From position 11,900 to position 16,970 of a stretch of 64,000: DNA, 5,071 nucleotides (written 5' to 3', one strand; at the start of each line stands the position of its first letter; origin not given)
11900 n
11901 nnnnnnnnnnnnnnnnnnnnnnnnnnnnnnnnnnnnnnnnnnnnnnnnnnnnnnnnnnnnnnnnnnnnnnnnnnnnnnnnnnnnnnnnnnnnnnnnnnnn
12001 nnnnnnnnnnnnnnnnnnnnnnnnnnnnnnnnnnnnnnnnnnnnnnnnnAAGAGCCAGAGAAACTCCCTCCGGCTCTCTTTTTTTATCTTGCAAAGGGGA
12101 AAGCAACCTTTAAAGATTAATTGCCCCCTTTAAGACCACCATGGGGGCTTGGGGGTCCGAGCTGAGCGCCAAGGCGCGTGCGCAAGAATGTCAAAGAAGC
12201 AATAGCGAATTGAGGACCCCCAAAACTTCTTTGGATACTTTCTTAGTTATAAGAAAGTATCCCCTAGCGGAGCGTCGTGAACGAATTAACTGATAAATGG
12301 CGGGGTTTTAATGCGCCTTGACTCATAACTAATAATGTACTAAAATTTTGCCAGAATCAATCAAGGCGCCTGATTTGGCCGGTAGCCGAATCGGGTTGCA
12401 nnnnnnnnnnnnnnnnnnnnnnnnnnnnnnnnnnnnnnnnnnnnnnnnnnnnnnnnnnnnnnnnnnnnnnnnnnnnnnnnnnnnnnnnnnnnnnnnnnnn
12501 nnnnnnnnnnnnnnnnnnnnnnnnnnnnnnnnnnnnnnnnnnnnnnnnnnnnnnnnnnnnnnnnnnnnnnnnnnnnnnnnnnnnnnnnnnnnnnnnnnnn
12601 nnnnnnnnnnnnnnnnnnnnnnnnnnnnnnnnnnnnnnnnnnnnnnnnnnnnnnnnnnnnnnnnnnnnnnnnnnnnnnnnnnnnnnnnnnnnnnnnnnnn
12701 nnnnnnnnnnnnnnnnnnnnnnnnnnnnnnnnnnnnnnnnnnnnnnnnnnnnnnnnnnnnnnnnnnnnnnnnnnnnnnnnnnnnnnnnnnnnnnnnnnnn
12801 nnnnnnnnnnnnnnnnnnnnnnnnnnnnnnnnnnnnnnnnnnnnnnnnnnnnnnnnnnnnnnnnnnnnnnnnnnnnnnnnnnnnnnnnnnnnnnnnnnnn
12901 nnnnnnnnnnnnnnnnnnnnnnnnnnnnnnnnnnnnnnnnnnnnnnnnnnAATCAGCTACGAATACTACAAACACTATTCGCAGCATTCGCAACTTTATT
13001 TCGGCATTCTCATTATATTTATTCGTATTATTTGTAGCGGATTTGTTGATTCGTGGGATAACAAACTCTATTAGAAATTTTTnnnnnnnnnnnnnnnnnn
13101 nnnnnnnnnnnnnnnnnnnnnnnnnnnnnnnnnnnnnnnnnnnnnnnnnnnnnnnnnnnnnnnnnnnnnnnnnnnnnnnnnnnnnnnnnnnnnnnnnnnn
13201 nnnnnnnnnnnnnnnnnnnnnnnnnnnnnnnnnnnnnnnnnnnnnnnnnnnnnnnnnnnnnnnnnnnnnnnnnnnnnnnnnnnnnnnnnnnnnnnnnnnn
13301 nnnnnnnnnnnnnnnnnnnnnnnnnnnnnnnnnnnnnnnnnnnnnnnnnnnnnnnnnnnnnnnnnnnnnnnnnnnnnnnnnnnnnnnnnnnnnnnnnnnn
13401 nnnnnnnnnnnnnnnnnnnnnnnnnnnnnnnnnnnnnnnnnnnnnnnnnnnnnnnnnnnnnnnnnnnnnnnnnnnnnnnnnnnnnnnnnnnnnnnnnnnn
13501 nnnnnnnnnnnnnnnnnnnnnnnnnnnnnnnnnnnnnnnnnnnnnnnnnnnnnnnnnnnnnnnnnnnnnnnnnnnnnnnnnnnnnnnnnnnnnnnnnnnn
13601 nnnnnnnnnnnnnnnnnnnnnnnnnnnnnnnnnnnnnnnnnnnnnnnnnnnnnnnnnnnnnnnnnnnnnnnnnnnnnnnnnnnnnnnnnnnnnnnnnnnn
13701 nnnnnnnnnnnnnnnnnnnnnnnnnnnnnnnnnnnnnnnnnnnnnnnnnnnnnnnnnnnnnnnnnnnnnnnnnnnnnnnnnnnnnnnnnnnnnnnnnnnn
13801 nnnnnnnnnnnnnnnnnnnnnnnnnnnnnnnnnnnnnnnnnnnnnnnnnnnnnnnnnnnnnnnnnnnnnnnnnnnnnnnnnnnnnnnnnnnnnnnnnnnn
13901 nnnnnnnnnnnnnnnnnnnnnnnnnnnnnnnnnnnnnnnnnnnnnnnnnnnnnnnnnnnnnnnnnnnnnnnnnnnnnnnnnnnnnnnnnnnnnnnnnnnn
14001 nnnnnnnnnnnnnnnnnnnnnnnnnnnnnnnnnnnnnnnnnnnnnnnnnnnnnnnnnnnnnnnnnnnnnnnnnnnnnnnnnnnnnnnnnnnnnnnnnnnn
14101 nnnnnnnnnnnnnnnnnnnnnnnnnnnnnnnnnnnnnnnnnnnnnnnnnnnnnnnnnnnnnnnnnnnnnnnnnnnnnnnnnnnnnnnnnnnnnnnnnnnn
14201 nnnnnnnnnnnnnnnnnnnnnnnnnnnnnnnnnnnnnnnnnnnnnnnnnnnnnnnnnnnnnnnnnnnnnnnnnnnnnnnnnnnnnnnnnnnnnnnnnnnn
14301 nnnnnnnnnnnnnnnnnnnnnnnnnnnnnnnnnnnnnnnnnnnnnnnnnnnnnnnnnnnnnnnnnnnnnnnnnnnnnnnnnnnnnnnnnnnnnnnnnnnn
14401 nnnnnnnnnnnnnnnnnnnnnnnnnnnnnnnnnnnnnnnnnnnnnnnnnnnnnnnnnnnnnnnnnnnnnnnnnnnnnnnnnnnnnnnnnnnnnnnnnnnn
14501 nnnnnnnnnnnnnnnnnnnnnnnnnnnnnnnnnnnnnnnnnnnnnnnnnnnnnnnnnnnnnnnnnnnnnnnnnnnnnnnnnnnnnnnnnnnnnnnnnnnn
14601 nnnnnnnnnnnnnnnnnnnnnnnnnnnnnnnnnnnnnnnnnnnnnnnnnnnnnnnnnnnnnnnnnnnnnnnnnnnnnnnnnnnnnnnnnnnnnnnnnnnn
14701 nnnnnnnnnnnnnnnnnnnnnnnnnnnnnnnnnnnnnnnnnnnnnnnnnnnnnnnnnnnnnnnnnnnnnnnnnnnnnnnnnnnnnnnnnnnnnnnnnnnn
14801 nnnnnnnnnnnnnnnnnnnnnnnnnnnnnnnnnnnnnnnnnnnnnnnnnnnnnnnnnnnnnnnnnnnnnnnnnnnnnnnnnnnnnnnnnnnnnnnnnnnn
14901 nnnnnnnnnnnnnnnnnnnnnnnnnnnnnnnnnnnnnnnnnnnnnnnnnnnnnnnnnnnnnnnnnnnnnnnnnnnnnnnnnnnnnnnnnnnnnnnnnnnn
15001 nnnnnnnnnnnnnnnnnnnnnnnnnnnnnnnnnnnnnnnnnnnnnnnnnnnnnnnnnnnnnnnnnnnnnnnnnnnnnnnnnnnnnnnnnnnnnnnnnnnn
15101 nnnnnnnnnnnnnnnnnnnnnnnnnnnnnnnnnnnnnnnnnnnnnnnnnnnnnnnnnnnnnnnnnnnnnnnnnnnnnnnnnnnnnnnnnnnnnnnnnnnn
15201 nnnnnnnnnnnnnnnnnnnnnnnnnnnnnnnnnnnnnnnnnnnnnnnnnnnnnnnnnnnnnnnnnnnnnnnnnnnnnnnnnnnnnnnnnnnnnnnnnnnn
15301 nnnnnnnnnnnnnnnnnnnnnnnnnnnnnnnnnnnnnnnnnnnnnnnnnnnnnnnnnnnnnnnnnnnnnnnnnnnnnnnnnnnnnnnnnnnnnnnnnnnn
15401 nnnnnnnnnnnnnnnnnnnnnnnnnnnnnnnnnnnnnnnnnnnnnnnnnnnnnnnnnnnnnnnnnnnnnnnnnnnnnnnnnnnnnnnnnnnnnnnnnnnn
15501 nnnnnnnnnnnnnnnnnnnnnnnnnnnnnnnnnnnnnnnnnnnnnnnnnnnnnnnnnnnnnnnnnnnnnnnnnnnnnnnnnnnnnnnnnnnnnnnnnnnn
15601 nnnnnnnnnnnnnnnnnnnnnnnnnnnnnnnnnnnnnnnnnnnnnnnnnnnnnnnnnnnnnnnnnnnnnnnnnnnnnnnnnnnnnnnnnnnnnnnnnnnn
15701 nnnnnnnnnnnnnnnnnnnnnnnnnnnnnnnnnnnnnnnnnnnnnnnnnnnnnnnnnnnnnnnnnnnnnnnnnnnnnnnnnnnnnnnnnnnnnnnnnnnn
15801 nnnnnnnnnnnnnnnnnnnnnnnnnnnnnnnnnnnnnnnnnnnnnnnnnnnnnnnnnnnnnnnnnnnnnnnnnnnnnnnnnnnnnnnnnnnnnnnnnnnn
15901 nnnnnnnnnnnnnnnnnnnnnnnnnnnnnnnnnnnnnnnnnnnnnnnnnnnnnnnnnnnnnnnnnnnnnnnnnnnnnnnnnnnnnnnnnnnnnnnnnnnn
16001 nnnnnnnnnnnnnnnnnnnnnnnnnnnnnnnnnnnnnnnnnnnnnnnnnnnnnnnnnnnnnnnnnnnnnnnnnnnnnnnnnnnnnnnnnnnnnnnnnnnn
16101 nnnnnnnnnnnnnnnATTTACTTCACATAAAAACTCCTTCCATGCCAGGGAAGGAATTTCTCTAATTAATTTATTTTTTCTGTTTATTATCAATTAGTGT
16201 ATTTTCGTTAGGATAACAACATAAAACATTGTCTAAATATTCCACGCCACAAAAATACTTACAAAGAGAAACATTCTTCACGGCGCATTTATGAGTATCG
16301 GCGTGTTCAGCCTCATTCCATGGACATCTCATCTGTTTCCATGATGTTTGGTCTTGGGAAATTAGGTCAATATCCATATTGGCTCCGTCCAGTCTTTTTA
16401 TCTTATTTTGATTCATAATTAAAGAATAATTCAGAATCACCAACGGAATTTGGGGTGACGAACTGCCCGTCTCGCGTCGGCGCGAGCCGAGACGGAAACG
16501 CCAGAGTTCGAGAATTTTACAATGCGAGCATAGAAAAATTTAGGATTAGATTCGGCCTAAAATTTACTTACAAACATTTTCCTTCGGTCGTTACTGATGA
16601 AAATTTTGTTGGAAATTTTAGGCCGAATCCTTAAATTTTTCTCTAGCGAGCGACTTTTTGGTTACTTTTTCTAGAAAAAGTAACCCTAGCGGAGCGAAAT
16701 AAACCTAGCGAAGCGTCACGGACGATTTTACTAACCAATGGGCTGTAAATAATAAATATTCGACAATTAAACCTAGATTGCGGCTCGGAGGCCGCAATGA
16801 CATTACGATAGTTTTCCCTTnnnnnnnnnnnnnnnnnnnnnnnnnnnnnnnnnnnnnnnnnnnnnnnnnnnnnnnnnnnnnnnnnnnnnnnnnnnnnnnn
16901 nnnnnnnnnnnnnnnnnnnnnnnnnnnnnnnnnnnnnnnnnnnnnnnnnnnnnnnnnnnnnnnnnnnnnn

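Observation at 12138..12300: ~165-nt structured repeat in three copies with compensatory base changes in two helices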

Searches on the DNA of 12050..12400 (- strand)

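Call 16: search_rna_families(source=window, start=12050, end=12400, threshold=evalue, max_evalue=10, show_alignments=3)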
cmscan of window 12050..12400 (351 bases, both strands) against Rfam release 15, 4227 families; matches with E-value up to 10: 3.
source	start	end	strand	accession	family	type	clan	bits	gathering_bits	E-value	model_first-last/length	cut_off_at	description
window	12233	12262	-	RF03585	mir-3938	Gene; miRNA;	-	17.8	94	0.57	30-59/88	no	mir-3938 microRNA precursor family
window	12050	12091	+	RF00519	suhB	Gene; sRNA;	CL00108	13.5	41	2.9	38-77/77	5'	Makes More Granules Regulator RNA (mmgR)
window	12081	12221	+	RF01497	ALIL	Cis-reg;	-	8.8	50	6.9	1-117/117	no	ALIL pseudoknot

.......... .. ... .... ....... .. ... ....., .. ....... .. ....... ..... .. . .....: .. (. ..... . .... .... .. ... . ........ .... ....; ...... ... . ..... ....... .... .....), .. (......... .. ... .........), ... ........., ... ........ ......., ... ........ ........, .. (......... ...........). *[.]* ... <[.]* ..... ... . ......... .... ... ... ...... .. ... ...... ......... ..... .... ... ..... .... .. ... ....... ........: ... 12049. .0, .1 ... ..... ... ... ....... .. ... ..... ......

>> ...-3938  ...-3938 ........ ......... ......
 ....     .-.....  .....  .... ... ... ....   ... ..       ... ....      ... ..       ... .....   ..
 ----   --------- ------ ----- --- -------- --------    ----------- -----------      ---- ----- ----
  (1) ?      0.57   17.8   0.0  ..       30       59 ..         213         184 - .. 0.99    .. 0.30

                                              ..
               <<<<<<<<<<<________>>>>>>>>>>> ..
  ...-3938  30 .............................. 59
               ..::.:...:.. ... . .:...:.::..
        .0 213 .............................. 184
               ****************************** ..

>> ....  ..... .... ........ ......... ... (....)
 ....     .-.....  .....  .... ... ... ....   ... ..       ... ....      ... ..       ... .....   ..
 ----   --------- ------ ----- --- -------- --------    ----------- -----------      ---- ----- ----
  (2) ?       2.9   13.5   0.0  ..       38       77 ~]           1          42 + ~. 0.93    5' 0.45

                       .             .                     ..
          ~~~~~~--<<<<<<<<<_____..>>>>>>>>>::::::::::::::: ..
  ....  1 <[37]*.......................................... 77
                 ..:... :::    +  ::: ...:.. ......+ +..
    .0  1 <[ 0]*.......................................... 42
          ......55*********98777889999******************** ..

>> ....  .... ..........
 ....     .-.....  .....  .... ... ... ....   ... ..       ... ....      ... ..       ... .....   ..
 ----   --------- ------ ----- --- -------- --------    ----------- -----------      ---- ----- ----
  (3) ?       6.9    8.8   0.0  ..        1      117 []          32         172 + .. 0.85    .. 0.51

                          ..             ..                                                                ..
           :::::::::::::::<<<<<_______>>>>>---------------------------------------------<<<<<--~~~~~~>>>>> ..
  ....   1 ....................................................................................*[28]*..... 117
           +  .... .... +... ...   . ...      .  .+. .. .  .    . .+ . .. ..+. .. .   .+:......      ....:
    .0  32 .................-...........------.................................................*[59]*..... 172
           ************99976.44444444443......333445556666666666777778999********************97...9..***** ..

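Call 66: build_rna_model(alignment_id=A6, structure=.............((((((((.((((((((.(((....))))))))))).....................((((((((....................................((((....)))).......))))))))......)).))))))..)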
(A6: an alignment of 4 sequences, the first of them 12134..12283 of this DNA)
Model R1 built from alignment A6 (4 sequences, 158 columns); structure: as given.
model positions 149; base pairs 31; branch points 1; effective number of sequences 1.31; information 0.589 bits per position. Calibrated on 0.2 Mb of random sequence (short: E-values are rough).
structure used (alignment columns):
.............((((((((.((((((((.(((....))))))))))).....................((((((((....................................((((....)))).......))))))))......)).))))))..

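Call 67: search_with_rna_model(model_id=R1, source=window, filters=off, max_evalue=10)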
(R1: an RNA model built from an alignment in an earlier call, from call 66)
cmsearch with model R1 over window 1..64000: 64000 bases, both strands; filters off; matches with E-value up to 10: 39.
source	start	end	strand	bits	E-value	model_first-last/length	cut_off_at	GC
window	63613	63759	-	179.4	1.2e-51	1-149/149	no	0.46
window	12134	12283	-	159.5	1.1e-45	1-149/149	no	0.53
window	29240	29396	-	157.4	4.5e-45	1-149/149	no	0.51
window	16638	16705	-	22.7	7.5e-05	1-149/149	no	0.4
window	63560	63717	+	13.4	0.044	1-149/149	no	0.4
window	29349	29374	+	12.7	0.069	23-48/149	no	0.19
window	16661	16684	+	12.3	0.093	23-48/149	no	0.25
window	5171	5249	+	12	0.12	1-149/149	no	0.42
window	13715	13756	-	10.2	0.4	1-149/149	no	0.48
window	5889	5973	-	9.8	0.51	1-149/149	no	0.39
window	60041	60066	-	9.5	0.66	23-48/149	no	0.23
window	12053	12149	+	8.8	1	1-149/149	no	0.46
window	37328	37378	+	8.3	1.4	1-149/149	no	0.41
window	25759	25863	-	8.1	1.7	1-149/149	no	0.43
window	42553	42592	-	7.8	2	1-149/149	no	0.47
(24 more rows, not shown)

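Call 68: search_with_rna_model(model_id=R1, sources=[L008, L010, L011, L013, L012, L009], max_evalue=10)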
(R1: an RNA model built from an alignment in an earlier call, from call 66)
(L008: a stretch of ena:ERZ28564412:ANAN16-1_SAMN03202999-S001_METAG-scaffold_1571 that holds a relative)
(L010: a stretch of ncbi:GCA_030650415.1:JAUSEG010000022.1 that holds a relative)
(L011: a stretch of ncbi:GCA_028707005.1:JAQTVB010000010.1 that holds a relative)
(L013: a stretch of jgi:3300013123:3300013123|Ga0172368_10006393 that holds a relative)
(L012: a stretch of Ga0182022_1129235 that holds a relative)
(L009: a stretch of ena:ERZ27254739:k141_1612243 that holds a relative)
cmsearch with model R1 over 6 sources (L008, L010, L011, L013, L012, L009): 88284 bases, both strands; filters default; matches with E-value up to 10: 3.
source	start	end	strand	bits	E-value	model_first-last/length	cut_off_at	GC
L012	817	960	+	156.3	1.3e-44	1-149/149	no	0.47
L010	7301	7426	+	13.8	0.048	1-149/149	no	0.43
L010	9625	9650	+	6.3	8.3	23-48/149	no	0.23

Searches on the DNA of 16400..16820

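Call 81: search_rna_families(source=window, start=16400, end=16820, threshold=evalue, max_evalue=10, show_alignments=2)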
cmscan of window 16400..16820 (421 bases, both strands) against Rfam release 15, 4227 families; matches with E-value up to 10: 24.
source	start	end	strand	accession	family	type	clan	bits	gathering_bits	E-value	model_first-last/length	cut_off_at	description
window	16547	16631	+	RF04027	mir-1422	Gene; miRNA;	-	30.1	60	0.0018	1-84/84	no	mir-1422 microRNA precursor family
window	16535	16639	-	RF03940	MIR9563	Gene; miRNA;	-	29.6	90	0.001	1-127/127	no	MIR9563 microRNA precursor family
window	16535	16639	+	RF03940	MIR9563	Gene; miRNA;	-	29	90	0.0014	1-127/127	no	MIR9563 microRNA precursor family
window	16535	16639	-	RF04205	MIR2606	Gene; miRNA;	-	27.7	139.7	0.042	1-165/165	no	MIR2606 microRNA precursor family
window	16533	16641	+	RF03616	MIR1888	Gene; miRNA;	-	26.9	72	0.0036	1-101/101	no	MIR1888 microRNA precursor family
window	16534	16640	-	RF03483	MIR319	Gene; miRNA;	-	24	54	0.008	1-92/92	no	MIR319 microRNA precursor family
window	16532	16642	-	RF04128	MIR8562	Gene; miRNA;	-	23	211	0.04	78-165/242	no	MIR8562 microRNA precursor family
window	16536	16638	+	RF04128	MIR8562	Gene; miRNA;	-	22.3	211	0.055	1-242/242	no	MIR8562 microRNA precursor family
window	16545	16635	+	RF04255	MIR8001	Gene; miRNA;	-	18.7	90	0.65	1-67/67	no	MIR8001 microRNA precursor family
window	16547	16632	+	RF03926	MIR1435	Gene; miRNA;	-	18.5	94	3.4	1-186/186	no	MIR1435 microRNA precursor family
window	16544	16637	-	RF00841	mir-384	Gene; miRNA;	-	17.6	72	2.8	1-88/88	no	mir-384 microRNA precursor family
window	16583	16627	+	RF00284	SNORD74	Gene; snRNA; snoRNA; CD-box;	CL00069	17.5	41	0.28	1-80/80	no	Small nucleolar RNA SNORD74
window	16527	16649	+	RF04150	MIR2655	Gene; miRNA;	-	17.4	122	2.1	1-267/267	no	MIR2655 microRNA precursor family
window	16529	16686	-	RF02368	Yfr21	Gene; sRNA;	-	17.2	100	2.6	1-205/205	no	Cyanobacterial functional RNA 21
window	16517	16659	+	RF02452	ncr1575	Gene; sRNA;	-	17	60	6.4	1-212/212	no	Bacillus sRNA ncr1575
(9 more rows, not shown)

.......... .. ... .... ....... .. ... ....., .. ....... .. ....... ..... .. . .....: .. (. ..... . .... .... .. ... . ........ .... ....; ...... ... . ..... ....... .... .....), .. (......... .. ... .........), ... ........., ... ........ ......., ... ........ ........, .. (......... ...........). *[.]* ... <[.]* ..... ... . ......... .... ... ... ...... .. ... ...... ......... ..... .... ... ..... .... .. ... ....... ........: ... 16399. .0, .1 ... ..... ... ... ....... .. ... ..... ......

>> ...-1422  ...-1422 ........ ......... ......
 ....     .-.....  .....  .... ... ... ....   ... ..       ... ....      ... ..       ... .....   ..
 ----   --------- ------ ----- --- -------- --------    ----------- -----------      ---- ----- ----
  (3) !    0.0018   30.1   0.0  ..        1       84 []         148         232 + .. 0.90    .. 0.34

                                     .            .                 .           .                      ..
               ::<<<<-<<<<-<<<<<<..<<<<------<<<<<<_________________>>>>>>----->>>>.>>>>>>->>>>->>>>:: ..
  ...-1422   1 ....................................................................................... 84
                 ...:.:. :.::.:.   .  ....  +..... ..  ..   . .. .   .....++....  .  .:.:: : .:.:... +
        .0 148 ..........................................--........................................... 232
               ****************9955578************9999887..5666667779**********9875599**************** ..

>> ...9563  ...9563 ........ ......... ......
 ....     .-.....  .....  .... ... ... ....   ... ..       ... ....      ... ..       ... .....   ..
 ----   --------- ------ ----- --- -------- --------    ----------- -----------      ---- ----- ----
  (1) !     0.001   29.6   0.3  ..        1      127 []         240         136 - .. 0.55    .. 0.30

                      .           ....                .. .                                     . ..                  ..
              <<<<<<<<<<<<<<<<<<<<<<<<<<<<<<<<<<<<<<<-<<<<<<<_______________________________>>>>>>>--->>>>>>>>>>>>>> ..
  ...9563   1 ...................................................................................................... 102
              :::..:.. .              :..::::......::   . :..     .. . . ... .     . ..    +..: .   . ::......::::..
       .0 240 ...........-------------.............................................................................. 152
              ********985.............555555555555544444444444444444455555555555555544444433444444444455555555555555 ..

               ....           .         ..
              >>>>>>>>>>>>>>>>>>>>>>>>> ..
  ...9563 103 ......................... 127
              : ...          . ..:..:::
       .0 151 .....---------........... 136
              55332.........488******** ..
